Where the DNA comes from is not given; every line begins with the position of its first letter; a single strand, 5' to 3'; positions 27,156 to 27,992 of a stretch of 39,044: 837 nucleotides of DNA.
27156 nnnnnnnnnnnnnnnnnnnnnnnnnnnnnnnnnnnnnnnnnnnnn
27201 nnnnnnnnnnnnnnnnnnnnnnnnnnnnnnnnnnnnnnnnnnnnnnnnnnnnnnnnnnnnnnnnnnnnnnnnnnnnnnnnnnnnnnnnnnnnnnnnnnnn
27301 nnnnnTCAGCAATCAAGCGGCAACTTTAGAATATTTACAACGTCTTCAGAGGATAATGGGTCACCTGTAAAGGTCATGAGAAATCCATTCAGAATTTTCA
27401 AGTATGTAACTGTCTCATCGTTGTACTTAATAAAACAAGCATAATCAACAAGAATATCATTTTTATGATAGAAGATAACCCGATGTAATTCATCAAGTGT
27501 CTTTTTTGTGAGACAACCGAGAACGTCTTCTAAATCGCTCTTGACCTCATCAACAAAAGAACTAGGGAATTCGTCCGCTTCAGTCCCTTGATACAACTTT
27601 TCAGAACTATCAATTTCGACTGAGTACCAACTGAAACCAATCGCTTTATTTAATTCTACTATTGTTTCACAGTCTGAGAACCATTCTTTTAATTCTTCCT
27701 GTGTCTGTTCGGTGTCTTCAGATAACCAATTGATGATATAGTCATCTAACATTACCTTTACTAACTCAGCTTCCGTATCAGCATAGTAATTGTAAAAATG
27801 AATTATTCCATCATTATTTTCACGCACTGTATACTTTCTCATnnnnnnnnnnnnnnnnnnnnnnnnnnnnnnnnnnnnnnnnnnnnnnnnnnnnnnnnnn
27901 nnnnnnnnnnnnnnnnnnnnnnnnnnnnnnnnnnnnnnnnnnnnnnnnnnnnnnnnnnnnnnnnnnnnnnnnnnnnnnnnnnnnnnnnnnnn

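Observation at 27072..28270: Reverse-strand three-gene cassette headed by an RHH regulator with back-to-back consensus σ70 promoters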

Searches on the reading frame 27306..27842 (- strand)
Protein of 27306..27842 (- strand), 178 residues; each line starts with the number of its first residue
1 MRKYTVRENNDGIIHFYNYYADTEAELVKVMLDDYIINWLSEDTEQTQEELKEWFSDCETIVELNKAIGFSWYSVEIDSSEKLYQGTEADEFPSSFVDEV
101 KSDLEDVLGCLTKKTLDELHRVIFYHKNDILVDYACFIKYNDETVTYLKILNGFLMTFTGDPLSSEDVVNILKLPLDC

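Call 7: search_protein_families(library=pfam, proteins=[window:27306-27842:-], max_evalue=1)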
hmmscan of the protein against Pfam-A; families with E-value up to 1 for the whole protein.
window:27306-27842:- (178 aa): 2 families
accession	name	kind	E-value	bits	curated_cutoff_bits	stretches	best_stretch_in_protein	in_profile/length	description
PF15615.11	TerB_C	-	0.0027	18.4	26.3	1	22-118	9-80/148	TerB-C domain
PF07923.18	N1221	-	0.077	12.6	27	1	38-106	4-70/289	N1221-like protein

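Call 10: search_protein_families(library=phrogs, proteins=[window:27306-27842:-], max_evalue=0.1)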
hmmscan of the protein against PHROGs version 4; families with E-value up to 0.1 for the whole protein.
window:27306-27842:- (178 aa): 2 families
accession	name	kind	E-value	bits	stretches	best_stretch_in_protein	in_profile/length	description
phrog_33402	-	unknown function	0.028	15.5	1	40-84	119-163/205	-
phrog_24967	-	unknown function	0.058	13.5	1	85-143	135-193/385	-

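Call 14: find_related_loci(query=window:27306-27842:-, collection=viral_contigs, flank=10000)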
Query window:27306-27842:- (178 aa) in viral_contigs; peptide patterns used: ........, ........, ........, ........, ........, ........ (x = any residue, [..] = any of these).
5 stretches matched a pattern, but none encodes a relative of the query by tblastn (E <= 1e-3).
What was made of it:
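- Tried and rejected: An IMG/VR pattern scan found none (call 14).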

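Call 15: find_homologous_proteins(query=window:27306-27842:-, max_evalue=0.01)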
Query window:27306-27842:- (178 aa): 1 proteins with E <= 0.01 among 28 candidates.
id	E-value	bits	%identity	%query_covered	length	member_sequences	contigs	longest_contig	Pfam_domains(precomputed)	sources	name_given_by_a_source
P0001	1.9e-113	394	99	100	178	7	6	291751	-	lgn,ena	-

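Call 16: find_encoding_contigs(protein=P0001, flank=10000, max_places=10)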
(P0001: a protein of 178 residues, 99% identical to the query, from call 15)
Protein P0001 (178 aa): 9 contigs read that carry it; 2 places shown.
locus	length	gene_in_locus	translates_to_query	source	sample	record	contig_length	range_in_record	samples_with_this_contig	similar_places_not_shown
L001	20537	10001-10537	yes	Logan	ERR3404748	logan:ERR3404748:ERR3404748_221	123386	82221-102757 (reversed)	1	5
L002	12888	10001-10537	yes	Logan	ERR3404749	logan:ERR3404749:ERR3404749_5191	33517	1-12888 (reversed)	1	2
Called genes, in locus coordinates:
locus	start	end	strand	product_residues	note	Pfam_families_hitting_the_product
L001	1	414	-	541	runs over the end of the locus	PF21268:Helic-prim_T7_N, PF13362:Toprim_3 (weak), PF13155:Toprim_2, PF03796:DnaB_C, PF13481:AAA_25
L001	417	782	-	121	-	-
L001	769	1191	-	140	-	PF05367:Phage_endo_I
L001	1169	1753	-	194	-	-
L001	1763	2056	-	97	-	-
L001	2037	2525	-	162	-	PF00692:dUTPase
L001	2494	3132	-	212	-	PF11753:DUF3310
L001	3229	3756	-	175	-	-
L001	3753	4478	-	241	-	-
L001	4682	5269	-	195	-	-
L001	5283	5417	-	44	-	-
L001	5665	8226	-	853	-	PF14700:RPOL_N (weak), PF00940:RNA_pol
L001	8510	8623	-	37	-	-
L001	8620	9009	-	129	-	-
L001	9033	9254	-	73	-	-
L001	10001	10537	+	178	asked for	-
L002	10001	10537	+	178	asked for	-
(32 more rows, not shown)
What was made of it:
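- Checked: The minus ORFs at 37.8-38.7 kb sit inside the primase-helicase gene (call 16).
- Tried and rejected: Other minus-strand genes: the ORFs at 37800-38750 lie inside the primase-helicase gene (call 16).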

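Call 33: search_protein_representatives(protein=window:27306-27842:-)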
Query: 178 residues. Proteins with E-value up to 0.001 (for the whole library): 7; up to 1e-10: 4; up to 1e-30: 0. The best 7 are listed.
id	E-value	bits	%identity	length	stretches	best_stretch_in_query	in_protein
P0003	1.5e-16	77.1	49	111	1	1-78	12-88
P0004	1.2e-15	74.1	100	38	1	1-38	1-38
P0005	7.3e-12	61.8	38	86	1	98-176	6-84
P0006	3.8e-11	59.5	36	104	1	1-99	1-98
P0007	1.5e-07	47.8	37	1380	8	111-148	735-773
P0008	2.5e-05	40.5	52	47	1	98-139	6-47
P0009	4.0e-04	36.6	32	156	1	13-95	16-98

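Call 45: find_homologous_proteins(query=A2, max_evalue=0.01)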
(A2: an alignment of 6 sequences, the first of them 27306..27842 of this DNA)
Query A2 (6 sequences) (178 aa, profile of the alignment): 11 proteins with E <= 0.01 among 1107 candidates.
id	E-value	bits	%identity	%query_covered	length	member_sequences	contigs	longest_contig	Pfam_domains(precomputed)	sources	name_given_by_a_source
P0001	8.4e-51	190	99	100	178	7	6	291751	-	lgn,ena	-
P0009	7.9e-50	186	36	35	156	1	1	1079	-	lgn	-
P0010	1.9e-38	150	32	38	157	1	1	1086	-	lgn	-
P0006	4.3e-35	139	36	55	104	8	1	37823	-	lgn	-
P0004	2.3e-9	55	100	21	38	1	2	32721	-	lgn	-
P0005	5.5e-4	38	39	44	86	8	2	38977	-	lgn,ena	-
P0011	6.7e-4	38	39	46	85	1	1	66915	-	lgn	-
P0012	7.0e-4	38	42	44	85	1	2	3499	-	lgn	-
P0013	7.2e-4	37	41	44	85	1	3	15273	-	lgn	-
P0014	2.8e-3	36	39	46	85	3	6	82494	-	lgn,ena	-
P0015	7.9e-3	34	42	44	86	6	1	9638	-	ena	-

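Call 46: find_encoding_contigs(protein=P0006, flank=6000, max_places=3)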
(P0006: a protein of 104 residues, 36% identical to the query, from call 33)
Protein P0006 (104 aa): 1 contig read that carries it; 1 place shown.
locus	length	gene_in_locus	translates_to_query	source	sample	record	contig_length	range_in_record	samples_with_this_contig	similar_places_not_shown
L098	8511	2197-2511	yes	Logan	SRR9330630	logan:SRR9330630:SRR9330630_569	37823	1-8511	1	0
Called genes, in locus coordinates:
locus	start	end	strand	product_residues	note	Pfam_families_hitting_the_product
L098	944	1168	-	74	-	-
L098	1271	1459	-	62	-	-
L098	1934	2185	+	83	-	-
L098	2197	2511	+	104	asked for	-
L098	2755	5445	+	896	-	PF14700:RPOL_N (faint), PF00940:RNA_pol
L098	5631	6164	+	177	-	-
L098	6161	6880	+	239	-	-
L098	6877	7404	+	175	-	-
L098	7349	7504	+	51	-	-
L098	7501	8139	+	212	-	PF11753:DUF3310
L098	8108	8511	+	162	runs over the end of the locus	PF00692:dUTPase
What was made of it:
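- The N-domain homologue sits inside the rightward early operon in L098 (call 46). The N-domain homologue occupies an early-gene slot just before the RNA polymerase gene in L098 (call 46).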

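Call 47: find_encoding_contigs(protein=P0005, flank=6000, max_places=3)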
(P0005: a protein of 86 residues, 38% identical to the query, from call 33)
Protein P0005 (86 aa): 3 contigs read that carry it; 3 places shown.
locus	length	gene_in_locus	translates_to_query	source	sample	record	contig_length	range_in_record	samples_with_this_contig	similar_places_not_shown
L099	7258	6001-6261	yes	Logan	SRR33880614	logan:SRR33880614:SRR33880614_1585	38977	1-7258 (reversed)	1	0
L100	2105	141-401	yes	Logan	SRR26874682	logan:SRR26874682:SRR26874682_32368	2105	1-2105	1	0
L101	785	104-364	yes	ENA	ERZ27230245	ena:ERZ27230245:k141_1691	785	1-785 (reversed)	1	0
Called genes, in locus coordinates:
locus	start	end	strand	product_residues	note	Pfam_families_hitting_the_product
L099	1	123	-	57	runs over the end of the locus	-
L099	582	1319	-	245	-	-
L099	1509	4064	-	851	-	PF14700:RPOL_N (weak), PF00940:RNA_pol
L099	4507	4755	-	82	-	-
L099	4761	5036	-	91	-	-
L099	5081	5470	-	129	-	-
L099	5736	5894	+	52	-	PF19839:RHH_9 (weak)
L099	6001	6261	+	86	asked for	-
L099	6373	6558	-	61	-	-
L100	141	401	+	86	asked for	-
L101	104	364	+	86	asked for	-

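Call 63: predict_structure(alignment_id=A3)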
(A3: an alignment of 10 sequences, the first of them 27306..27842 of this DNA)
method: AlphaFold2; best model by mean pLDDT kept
length: 178 residues; sequences in the alignment: 10
mean_pLDDT: 64.0   pTM: 0.47
mean pLDDT of the five models: 64.0, 63.7, 63.7, 63.1, 62.2
residues with pLDDT >= 90: 34; 70-90: 45; 50-70: 27; < 50: 72
segments of 3 or more residues with pLDDT < 50: 81-115, 118-146, 173-178
pLDDT, mean of each block of 10 residues (from residue 1): 83 79 91 87 88 94 92 84 38 43 45 49 38 38 48 54 55 41
secondary structure, 60 per line:
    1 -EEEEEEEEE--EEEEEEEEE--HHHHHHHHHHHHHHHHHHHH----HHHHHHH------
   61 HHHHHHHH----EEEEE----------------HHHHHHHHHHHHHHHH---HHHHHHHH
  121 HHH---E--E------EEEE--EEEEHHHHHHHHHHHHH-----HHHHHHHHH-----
elements in order: E2-10 E13-21 H24-43 H48-54 H61-68 E73-77 H94-109 H113-123 E137-140 E143-146 H147-159 H165-173
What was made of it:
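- The confident part of the model (residues 1-80, pLDDT 79-94) is a beta-hairpin plus helices, not an all-helical mimic (call 63).
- Tried and rejected: Folds: the p178 N-domain model is good and the C-domain poor (call 63).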

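Call 65: fold_search(model_id=the predicted structure, library=pdb)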
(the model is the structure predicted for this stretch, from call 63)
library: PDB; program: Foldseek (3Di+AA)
matches with E <= 10: 136; with E <= 0.001: 0
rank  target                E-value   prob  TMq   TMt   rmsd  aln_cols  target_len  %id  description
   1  7fao_A                4.6e-01  0.25  0.16  0.27   3.2        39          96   28  Top7 surface mutant K42A Q43A K46A K57S K58S, and I68R (released 2022-05-18)
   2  1qys                  9.0e-01  0.11  0.21  0.33  11.0        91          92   18  Crystal structure of Top7: A computationally designed protein with a novel fold (released 2003-11-25)
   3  2jvf_MODEL_1_A        2.9e+00  0.07  0.22  0.36  10.6        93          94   17  Solution structure of M7, a computationally-designed artificial protein (released 2008-08-12)
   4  5gsc_A                3.1e+00  0.08  0.10  0.05   5.5        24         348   25  Crystal structure of a class C beta lactamase of Apo form (released 2017-08-30)
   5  8hku_L45A             3.1e+00  0.06  0.14  0.22   7.6        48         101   17  Cryo-EM Structures and Translocation Mechanism of Crenarchaeota Ribosome (released 2023-08-16)
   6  4j9w_A                3.8e+00  0.02  0.10  0.07   7.4        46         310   22  Crystal structure of the complex of a hydroxyproline epimerase (TARGET EFI-506499, PSEUDOMONAS FLUORESCENS PF-5) with  (released 2013-03-13)
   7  3s1y                  4.1e+00  0.06  0.10  0.05   5.5        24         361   17  AMP-C BETA-LACTAMASE (PSEUDOMONAS AERUGINOSA) in complex with a beta-lactamase inhibitor (released 2011-06-29)
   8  1ln0_A                4.1e+00  0.06  0.17  0.28   7.6        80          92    9  Structure of the Catalytic Domain of Homing Endonuclease I-TevI (released 2002-10-30)
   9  1ln0_B                4.1e+00  0.06  0.17  0.28   7.6        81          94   10  Structure of the Catalytic Domain of Homing Endonuclease I-TevI (released 2002-10-30)
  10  4njc_F                4.4e+00  0.14  0.15  0.51   1.8        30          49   13  RNA Polymerase interacting protein YkzG from Geobacillus stearothermophilus (released 2014-08-20)
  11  5evi_A                4.4e+00  0.06  0.10  0.05   5.5        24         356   25  Crystal Structure of Beta-Lactamase/D-Alanine Carboxypeptidase from Pseudomonas syringae (released 2016-01-13)
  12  5k1f                  4.4e+00  0.06  0.10  0.05   5.6        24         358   25  Crystal structure of a class C beta lactamase/compound2 complex (released 2017-05-17)
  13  5k1d                  4.4e+00  0.06  0.10  0.05   5.6        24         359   25  Crystal structure of a class C beta lactamase/compound1 complex (released 2017-05-17)
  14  4q60_B                4.4e+00  0.03  0.11  0.07   6.9        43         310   14  Crystal structure of a 4-hydroxyproline epimerase from Burkholderia Multivorans atcc 17616, target EFI-506586, open fo (released 2014-05-07)
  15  9cc7_I                4.7e+00  0.09  0.17  0.08   2.6        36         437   11  Bacteriophage PhiTE extended connector complex (released 2025-04-16)
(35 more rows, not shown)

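Call 68: search_protein_families(library=padloc, proteins=[window:27306-27842:-], max_evalue=0.1)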
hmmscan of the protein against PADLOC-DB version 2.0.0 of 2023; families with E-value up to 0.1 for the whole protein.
window:27306-27842:- (178 aa): 0 families

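Call 69: search_protein_families(library=ncbifam, proteins=[window:27306-27842:-], max_evalue=0.1)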
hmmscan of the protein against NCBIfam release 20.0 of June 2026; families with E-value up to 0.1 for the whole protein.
window:27306-27842:- (178 aa): 1 family
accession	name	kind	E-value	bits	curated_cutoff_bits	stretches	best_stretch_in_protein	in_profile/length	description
NF010257.0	PRK13703.1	subfamily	0.00068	18.9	294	1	58-142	13-90/248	conjugal pilus assembly protein TraF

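Call 70: fold_search(model_id=the predicted structure, library=viral)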
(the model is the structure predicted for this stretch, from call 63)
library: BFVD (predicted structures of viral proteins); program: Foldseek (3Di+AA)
matches with E <= 10: 658; with E <= 0.001: 0
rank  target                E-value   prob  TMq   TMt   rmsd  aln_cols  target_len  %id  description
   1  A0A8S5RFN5            2.2e-02  0.33  0.23  0.20  14.5       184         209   15  Intron associated endonuclease [virus sp. ctE0n6]
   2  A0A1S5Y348            3.1e-02  0.35  0.18  0.06  17.4       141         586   14  Phage portal protein [uncultured archaeal virus]
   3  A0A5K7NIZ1            3.6e-02  0.72  0.21  0.41   9.8        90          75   16  (no name in the UniProt tables at hand)
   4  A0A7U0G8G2            8.4e-02  0.87  0.31  0.55   3.9        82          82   15  (no name in the UniProt tables at hand)
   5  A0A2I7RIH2            9.6e-02  0.15  0.21  0.13  14.8       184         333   13  (no name in the UniProt tables at hand)
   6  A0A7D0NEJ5            1.2e-01  0.94  0.34  0.62   3.4        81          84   15  Uncharacterized protein [Escherichia phage vB_EcoM_4HA13]
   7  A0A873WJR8            2.0e-01  0.69  0.22  0.61   3.5        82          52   10  Uncharacterized protein [Streptomyces phage Shaeky]
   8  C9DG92                2.1e-01  0.15  0.20  0.24   8.8       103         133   16  Uncharacterized protein [Delftia phage PhiW-14]
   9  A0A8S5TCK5            2.3e-01  0.15  0.20  0.26  12.6       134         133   16  Uncharacterized protein [Siphoviridae sp. ctVDC13]
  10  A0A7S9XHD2            2.4e-01  0.07  0.16  0.17  19.5       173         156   13  GIY-YIG domain-containing protein [Virus NIOZ-UU157]
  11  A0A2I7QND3            2.6e-01  0.66  0.29  0.57   4.6        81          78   22  (no name in the UniProt tables at hand)
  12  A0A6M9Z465            2.6e-01  0.20  0.20  0.29  11.4        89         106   18  Uncharacterized protein [Vibrio phage River4]
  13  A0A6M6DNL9            2.6e-01  0.18  0.21  0.32  12.4       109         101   15  (no name in the UniProt tables at hand)
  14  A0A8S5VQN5            2.9e-01  0.07  0.19  0.12  16.5       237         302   10  (no name in the UniProt tables at hand)
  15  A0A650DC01            3.3e-01  0.14  0.21  0.32   7.5        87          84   11  (no name in the UniProt tables at hand)
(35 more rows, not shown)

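Call 94: search_protein_families(library=pfam, proteins=[P0005, P0006, P0009, L099:5718-5894:+, L099:5081-5470:-], max_evalue=0.05)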
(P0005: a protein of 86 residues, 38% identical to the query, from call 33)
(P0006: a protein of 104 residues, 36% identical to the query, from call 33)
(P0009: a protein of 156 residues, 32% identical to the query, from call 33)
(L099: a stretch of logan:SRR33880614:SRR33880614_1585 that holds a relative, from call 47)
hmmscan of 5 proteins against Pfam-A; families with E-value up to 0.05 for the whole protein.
P0005 (86 aa): 3 families
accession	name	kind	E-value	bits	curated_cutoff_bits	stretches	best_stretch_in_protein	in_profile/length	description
PF25711.1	crAss_THB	-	0.019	15.4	27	1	8-68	39-97/113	Crassvirus tail hub protein B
PF08965.17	Aca2_YdiL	-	0.036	14.7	23.8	0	3-38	53-85/118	Aca2/YdiL-like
PF06135.17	IreB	-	0.043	14.5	25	0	5-31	13-39/78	IreB regulatory phosphoprotein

P0006 (104 aa): 0 families

P0009 (156 aa): 2 families
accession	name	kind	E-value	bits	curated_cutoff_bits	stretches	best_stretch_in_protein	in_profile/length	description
PF24919.1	Mug62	-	0.033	14.3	27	0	55-125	41-110/164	Meiotically up-regulated gene 62 protein-like domain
PF09893.14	DUF2120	-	0.036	14.5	25.3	0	93-150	50-108/136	Uncharacterized protein conserved in archaea (DUF2120)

L099:5718-5894:+ (58 aa): 2 families
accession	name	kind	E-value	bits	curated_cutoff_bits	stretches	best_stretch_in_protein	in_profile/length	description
PF19839.5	RHH_9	-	1.3e-05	25.4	23.4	1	15-56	8-49/65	Ribbon-helix-helix protein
PF04014.23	MazE_antitoxin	-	0.0064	16.9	24.7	1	11-28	4-21/48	Antidote-toxin recognition MazE, bacterial antitoxin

L099:5081-5470:- (129 aa): 0 families
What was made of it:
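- On Ribbon-helix-helix (MetJ/Arc/CopG) DNA-binding superfamily: The L099 counterpart matches RHH_9, 25.4 bits against 23.4 (call 94).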

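Call 103: search_dna_similar(query=window:27306-27842:-, collection=phages, mode=protein, max_evalue=0.01, max_rows=10)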
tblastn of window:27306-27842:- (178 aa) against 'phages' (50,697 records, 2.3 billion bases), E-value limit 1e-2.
No match.
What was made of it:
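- On Ocr-like DNA-mimic anti-restriction proteins: No tblastn hit in the phage records (call 103).
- No sequence relative in 50,697 phage records (call 103).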
